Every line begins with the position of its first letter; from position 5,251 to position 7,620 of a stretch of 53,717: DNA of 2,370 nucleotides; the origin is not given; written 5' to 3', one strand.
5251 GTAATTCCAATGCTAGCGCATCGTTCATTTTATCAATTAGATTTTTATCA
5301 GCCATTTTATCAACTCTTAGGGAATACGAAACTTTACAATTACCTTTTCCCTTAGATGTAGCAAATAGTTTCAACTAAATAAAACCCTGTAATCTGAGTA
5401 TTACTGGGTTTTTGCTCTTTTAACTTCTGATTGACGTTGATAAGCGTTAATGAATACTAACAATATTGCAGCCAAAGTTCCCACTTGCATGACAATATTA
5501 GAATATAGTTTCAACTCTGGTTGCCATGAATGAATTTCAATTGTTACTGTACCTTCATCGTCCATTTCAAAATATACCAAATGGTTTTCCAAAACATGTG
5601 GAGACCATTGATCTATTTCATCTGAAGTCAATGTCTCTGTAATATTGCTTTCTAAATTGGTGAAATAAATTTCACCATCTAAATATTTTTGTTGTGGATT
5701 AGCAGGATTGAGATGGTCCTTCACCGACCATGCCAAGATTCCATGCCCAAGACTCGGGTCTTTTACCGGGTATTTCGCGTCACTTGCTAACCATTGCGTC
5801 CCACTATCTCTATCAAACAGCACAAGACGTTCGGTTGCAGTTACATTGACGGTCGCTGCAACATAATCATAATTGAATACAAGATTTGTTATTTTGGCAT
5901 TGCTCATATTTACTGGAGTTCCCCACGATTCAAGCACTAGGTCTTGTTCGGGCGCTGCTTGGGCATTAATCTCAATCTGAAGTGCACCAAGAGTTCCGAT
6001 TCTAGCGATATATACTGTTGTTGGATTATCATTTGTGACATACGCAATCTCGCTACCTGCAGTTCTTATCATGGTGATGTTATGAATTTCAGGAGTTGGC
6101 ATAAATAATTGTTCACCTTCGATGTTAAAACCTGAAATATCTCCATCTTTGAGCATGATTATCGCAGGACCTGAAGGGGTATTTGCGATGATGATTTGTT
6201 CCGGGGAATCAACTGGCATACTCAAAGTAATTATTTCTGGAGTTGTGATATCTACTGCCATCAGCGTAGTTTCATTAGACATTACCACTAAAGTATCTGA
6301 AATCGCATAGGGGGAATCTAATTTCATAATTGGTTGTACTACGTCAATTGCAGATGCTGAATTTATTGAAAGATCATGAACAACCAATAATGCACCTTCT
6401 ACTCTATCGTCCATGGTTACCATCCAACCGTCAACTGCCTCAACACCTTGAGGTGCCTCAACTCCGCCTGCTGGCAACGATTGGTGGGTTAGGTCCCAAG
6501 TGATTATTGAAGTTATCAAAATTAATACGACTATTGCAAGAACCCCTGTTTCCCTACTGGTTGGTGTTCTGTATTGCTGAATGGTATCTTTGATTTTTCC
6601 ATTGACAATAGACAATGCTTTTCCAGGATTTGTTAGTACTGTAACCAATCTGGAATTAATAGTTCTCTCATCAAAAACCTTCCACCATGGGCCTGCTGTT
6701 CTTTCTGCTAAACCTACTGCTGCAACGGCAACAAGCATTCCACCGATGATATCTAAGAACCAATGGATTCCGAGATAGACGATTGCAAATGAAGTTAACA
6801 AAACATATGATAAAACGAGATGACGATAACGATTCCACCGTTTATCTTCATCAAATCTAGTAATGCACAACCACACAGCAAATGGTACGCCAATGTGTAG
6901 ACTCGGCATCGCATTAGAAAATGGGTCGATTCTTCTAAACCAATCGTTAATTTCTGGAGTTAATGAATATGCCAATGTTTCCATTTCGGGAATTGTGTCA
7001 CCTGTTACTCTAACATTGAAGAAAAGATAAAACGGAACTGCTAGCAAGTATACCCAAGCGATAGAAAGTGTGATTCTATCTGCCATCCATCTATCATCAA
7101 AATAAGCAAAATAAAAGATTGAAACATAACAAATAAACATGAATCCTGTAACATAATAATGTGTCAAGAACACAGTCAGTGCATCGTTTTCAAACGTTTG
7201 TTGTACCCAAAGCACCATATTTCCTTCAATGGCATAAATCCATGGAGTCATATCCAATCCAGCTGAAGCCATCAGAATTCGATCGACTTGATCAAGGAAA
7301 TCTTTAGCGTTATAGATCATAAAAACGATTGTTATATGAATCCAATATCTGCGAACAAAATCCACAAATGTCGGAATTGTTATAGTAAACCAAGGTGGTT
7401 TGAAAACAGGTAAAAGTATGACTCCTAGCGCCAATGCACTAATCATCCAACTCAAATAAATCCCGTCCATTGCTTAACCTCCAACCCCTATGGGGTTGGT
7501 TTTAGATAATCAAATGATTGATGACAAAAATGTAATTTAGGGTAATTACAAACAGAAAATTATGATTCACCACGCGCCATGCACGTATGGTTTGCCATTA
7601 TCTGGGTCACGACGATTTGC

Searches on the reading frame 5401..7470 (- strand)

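Call 114: search_protein_families(library=pfam, proteins=[window:5401-7470:-], max_evalue=0.0001)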
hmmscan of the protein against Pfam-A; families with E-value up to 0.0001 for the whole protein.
window:5401-7470:- (689 aa): 2 families
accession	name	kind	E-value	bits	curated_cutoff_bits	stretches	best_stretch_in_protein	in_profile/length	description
PF14378.12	PAP2_3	-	3e-12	47.2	27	1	84-253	13-189/190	PAP2 superfamily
PF01569.27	PAP2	-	3.2e-08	33.8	27.2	1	180-254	47-120/130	PAP2 superfamily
